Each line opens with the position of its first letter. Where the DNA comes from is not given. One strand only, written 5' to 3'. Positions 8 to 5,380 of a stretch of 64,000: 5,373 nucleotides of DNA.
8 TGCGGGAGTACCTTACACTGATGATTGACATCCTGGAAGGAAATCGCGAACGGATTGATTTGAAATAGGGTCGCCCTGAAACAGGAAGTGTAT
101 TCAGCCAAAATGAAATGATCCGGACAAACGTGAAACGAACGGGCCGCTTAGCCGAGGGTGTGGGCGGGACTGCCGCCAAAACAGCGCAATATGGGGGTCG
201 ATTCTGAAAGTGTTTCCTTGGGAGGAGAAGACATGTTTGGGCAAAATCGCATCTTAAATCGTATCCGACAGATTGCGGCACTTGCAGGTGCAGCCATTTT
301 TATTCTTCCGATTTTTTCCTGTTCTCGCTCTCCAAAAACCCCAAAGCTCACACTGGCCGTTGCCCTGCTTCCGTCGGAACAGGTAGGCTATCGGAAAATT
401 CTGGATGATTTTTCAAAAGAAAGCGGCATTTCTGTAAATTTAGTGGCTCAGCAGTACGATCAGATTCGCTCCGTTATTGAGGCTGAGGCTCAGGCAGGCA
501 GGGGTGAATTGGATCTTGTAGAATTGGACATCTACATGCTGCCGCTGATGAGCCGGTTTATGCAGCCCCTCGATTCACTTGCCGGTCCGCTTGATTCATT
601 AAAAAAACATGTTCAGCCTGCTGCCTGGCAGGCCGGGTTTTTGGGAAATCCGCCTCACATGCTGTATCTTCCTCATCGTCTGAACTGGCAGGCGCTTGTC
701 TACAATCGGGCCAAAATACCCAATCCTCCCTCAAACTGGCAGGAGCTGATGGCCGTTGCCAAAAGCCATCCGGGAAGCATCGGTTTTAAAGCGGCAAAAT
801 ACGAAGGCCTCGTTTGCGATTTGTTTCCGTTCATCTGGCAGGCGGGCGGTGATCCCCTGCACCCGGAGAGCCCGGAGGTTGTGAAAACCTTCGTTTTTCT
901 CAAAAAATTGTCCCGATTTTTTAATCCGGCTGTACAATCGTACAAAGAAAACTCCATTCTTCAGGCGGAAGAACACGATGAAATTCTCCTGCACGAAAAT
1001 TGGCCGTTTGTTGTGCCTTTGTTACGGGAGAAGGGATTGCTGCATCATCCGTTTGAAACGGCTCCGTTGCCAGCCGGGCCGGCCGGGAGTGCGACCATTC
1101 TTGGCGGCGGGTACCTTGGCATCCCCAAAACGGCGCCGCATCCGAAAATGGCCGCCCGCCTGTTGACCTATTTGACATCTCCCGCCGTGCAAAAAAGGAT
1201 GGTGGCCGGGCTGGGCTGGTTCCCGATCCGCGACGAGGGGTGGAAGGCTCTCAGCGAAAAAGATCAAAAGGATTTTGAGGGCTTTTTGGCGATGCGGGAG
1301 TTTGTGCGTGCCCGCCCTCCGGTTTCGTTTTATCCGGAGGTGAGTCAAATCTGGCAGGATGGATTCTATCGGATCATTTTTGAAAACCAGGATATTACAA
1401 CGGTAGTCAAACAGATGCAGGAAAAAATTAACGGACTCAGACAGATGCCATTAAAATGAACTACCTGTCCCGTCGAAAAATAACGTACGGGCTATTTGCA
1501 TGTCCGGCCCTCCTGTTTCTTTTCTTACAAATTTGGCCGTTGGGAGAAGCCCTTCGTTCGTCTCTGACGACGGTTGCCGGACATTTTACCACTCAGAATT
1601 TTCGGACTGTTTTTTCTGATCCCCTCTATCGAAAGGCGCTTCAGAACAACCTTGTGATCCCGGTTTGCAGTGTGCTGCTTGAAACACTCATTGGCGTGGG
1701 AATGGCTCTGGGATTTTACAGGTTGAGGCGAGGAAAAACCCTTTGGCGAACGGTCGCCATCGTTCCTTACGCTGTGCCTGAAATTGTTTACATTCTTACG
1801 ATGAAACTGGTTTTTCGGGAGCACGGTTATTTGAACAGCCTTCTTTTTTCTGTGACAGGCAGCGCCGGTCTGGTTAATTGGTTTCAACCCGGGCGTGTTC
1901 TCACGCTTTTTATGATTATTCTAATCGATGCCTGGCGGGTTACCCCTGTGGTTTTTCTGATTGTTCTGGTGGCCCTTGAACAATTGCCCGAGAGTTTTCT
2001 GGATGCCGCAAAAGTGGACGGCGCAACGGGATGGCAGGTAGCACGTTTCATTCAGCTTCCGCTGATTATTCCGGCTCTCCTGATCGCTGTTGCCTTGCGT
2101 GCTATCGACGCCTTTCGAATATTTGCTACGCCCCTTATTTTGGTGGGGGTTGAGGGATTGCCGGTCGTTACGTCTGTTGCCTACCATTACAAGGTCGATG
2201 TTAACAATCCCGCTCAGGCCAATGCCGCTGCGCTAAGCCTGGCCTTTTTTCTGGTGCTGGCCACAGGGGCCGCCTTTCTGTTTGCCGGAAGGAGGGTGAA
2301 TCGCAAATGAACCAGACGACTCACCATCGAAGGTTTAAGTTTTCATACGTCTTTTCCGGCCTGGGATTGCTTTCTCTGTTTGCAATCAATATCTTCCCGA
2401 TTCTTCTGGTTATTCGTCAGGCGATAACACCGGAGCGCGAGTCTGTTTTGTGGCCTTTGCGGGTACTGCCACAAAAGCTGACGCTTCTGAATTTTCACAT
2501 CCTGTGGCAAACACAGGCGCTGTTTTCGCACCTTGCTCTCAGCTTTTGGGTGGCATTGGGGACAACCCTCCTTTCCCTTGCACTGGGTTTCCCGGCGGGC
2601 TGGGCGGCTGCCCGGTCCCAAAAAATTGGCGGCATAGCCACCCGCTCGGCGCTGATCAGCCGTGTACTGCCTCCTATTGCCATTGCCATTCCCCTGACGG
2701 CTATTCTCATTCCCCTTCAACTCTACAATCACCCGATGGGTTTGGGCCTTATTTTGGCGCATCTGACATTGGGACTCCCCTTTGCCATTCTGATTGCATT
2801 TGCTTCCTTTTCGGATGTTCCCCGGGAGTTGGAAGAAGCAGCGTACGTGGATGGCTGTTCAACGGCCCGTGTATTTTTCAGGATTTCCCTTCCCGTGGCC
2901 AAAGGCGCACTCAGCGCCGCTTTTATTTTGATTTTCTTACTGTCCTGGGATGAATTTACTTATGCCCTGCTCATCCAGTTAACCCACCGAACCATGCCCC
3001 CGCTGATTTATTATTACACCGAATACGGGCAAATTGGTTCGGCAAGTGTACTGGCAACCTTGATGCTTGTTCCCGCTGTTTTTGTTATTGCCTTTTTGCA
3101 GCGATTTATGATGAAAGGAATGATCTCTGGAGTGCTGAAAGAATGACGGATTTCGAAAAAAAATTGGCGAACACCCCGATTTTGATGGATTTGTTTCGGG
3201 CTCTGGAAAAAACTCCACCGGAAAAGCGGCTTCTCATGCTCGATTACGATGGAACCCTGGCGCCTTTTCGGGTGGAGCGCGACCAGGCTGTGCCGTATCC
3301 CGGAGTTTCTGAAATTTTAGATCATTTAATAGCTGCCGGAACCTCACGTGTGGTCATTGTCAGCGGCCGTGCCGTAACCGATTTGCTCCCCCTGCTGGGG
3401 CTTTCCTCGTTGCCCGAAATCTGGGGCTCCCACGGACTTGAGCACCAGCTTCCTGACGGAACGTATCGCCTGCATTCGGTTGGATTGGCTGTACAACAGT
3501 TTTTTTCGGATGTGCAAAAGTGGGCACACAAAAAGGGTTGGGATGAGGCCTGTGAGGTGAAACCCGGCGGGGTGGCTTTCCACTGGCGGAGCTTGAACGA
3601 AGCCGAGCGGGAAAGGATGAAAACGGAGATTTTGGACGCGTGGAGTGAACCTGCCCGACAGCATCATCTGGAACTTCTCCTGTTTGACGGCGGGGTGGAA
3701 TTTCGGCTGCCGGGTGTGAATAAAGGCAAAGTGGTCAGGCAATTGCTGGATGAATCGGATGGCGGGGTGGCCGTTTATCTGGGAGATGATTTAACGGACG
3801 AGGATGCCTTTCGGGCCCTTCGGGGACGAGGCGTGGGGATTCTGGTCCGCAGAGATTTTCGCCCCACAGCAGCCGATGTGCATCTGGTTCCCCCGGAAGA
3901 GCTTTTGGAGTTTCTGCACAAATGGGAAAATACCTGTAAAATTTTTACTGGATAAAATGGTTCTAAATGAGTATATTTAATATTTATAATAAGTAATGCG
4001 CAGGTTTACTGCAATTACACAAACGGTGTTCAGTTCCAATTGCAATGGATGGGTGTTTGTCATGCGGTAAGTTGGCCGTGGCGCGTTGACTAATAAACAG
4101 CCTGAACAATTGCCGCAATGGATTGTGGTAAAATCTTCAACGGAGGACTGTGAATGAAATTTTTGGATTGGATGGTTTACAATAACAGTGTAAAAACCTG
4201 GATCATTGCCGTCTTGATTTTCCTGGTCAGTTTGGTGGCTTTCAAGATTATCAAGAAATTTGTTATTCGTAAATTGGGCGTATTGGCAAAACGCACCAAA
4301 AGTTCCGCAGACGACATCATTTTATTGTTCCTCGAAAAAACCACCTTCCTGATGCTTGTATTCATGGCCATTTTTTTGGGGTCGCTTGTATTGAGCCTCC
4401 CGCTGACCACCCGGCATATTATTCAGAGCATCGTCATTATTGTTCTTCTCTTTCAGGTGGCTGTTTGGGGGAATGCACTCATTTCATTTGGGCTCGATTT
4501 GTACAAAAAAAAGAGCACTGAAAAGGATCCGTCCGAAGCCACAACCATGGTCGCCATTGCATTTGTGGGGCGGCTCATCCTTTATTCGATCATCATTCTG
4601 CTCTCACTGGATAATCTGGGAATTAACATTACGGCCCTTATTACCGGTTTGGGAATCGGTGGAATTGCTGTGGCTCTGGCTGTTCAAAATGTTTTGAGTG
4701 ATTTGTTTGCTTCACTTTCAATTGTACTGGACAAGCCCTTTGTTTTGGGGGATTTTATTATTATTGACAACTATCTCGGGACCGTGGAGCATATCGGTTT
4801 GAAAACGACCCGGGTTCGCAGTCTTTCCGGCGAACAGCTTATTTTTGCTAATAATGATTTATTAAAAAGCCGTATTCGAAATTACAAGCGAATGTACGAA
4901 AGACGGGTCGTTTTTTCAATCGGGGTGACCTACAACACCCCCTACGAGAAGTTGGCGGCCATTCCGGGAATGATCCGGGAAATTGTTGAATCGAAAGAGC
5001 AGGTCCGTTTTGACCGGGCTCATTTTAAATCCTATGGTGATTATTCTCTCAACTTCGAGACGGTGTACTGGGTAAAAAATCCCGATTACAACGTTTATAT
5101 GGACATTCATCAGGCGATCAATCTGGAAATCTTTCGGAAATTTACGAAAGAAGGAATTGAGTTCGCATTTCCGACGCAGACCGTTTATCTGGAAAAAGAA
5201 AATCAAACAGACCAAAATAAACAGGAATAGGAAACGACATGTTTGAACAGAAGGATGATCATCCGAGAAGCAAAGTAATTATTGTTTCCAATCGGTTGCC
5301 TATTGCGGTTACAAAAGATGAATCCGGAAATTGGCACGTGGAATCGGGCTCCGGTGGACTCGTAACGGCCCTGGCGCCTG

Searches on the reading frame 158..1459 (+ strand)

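Call 6: search_protein_families(library=pfam, proteins=[window:158-1459:+], max_evalue=0.00001)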
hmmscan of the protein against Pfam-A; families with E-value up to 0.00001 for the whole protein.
window:158-1459:+ (433 aa): 2 families
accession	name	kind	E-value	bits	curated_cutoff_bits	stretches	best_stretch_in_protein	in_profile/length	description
PF13416.11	SBP_bac_8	-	3e-22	80.2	27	1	80-360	1-264/279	Bacterial extracellular solute-binding protein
PF01547.30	SBP_bac_1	-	2.4e-18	67.6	26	1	74-346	4-307/307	Bacterial extracellular solute-binding protein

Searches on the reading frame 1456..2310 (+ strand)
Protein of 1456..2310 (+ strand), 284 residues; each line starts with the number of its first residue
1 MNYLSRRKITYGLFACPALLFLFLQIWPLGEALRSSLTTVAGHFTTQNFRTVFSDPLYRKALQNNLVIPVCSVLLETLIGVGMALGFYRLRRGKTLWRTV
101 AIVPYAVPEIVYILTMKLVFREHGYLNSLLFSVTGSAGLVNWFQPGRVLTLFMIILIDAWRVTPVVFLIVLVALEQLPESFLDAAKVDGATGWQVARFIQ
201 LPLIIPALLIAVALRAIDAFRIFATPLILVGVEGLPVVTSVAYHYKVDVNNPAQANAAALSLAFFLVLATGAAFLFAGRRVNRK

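Call 6: search_protein_families(library=pfam, proteins=[window:1456-2310:+], max_evalue=0.00001)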
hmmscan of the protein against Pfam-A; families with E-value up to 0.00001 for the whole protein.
window:1456-2310:+ (284 aa): 1 family
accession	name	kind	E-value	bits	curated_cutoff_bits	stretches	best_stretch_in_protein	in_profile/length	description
PF00528.27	BPD_transp_1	-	3e-15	56.9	26.4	1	79-273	4-175/184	Binding-protein-dependent transport system inner membrane component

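Call 57: find_encoding_contigs(protein=window:1456-2310:+, flank=10000, max_places=1)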
Protein window:1456-2310:+ (284 aa): no gene with exactly this product is on record in the collection.

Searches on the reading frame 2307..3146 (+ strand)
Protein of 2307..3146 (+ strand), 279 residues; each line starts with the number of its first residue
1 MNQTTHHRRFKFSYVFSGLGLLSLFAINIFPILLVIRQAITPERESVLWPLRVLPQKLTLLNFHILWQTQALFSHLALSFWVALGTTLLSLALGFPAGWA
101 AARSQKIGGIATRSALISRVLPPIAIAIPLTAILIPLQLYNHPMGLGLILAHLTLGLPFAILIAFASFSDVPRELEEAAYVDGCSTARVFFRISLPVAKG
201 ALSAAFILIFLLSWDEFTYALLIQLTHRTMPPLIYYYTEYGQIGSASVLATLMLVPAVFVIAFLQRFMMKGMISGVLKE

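Call 6: search_protein_families(library=pfam, proteins=[window:2307-3146:+], max_evalue=0.00001)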
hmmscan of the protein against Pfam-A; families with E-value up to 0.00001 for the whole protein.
window:2307-3146:+ (279 aa): 1 family
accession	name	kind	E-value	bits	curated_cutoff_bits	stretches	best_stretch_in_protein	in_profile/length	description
PF00528.27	BPD_transp_1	-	5.3e-18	65.8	26.4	1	94-271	1-181/184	Binding-protein-dependent transport system inner membrane component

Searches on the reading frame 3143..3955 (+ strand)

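Call 6: search_protein_families(library=pfam, proteins=[window:3143-3955:+], max_evalue=0.00001)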
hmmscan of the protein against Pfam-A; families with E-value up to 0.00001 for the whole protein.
window:3143-3955:+ (270 aa): 1 family
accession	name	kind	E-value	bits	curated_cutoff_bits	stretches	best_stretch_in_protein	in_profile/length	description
PF02358.22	Trehalose_PPase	-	2.6e-23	82.8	27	1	32-236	1-216/235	Trehalose-phosphatase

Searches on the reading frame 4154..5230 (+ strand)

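Call 6: search_protein_families(library=pfam, proteins=[window:4154-5230:+], max_evalue=0.00001)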
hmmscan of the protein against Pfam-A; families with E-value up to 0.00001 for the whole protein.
window:4154-5230:+ (358 aa): 3 families
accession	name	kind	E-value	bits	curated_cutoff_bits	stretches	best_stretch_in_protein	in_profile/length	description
PF00924.24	MS_channel_2nd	-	1.8e-17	63.6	20.2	1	179-246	1-68/68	Mechanosensitive ion channel, beta-domain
PF21082.3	MS_channel_3rd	-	2.7e-16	60.2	21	1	252-337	1-88/88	Mechanosensitive ion channel MscS, C-terminal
PF21088.3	MS_channel_1st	-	8.4e-08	32.5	23.1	1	140-178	4-42/42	Mechanosensitive ion channel, transmembrane helices 2/3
